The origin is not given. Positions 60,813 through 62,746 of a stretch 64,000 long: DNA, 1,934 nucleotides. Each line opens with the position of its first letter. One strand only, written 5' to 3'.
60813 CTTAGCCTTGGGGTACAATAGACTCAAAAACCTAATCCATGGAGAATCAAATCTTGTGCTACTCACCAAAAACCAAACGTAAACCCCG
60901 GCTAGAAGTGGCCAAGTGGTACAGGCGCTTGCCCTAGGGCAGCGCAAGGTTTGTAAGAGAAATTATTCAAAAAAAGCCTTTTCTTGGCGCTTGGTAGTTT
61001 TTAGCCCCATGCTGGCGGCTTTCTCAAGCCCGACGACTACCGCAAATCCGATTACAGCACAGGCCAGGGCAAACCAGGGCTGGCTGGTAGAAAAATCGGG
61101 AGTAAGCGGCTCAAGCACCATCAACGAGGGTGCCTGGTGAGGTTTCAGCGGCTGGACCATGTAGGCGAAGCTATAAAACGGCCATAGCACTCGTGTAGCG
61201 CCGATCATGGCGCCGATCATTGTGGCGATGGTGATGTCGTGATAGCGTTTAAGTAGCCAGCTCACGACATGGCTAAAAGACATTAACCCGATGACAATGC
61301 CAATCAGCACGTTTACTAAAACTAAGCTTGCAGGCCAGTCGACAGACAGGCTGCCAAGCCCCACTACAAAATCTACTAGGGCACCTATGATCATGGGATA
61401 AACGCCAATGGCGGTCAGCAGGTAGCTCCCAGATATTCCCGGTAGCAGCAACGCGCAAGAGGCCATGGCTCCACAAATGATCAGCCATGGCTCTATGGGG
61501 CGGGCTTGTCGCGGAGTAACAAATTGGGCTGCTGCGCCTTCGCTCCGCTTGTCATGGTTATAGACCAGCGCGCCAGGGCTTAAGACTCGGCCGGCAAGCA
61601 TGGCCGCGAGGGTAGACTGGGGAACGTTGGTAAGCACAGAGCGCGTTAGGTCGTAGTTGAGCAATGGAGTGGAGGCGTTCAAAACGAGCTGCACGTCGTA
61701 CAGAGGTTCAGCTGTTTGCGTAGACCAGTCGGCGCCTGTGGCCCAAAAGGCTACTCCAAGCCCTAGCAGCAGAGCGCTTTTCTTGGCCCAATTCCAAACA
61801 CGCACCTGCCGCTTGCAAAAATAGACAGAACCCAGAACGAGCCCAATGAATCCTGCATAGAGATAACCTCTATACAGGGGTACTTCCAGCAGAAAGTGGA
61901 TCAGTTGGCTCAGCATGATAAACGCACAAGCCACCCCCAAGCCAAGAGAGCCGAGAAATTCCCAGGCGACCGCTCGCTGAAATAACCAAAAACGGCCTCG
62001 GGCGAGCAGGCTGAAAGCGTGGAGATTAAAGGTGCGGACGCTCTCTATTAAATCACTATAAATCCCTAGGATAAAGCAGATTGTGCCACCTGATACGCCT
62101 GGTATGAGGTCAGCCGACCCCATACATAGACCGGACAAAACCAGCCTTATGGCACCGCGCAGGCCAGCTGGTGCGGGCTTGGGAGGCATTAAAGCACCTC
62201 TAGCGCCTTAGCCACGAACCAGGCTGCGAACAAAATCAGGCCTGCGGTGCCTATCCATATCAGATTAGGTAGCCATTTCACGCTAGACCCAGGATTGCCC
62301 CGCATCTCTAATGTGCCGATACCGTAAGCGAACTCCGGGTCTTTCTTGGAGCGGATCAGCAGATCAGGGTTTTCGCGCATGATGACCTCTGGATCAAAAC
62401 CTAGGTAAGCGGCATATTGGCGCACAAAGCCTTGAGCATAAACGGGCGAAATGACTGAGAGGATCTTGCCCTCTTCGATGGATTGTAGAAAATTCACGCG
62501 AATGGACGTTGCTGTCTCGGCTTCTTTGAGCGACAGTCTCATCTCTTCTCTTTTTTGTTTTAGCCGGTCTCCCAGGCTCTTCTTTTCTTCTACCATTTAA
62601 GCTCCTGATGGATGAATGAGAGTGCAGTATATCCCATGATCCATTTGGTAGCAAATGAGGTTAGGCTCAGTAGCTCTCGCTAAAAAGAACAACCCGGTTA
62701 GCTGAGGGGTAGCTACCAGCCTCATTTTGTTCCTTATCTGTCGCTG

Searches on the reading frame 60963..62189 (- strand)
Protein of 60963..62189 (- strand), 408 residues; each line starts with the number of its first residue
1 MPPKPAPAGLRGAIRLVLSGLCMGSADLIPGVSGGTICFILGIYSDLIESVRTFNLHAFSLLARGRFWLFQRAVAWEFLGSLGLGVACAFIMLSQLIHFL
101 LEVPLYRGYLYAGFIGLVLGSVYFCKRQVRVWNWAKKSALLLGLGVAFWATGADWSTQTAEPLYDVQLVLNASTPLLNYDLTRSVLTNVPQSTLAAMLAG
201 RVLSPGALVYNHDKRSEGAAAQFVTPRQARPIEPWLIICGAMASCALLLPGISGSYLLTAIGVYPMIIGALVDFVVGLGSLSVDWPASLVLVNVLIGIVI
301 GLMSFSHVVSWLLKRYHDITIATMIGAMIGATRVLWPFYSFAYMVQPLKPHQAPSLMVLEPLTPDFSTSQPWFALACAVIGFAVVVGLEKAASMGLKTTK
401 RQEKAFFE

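Call 12: search_protein_families(library=pfam, proteins=[window:60963-62189:-])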
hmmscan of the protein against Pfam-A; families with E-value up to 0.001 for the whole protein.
window:60963-62189:- (408 aa): 1 family
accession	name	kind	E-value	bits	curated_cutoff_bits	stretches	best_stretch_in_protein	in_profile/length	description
PF04018.18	VCA0040-like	-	2.3e-61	208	26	2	23-159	1-135/246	Undecaprenyl phosphate translocase-like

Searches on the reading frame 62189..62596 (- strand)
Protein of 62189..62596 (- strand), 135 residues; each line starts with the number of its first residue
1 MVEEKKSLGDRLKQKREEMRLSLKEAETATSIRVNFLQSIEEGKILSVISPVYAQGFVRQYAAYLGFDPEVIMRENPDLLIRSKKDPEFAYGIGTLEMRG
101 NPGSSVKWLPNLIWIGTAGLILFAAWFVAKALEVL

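Call 12: search_protein_families(library=pfam, proteins=[window:62189-62596:-])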
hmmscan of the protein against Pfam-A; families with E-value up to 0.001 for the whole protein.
window:62189-62596:- (135 aa): 3 families
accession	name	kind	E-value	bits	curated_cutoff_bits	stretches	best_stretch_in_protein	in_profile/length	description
PF13413.12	HTH_25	-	2.2e-18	66.3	24.6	1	11-70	1-60/62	Helix-turn-helix domain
PF13560.12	HTH_31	-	0.00022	21.9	27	1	8-70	2-59/64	Helix-turn-helix domain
PF12844.13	HTH_19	-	0.0008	19.7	30.2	0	9-73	1-59/64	Helix-turn-helix domain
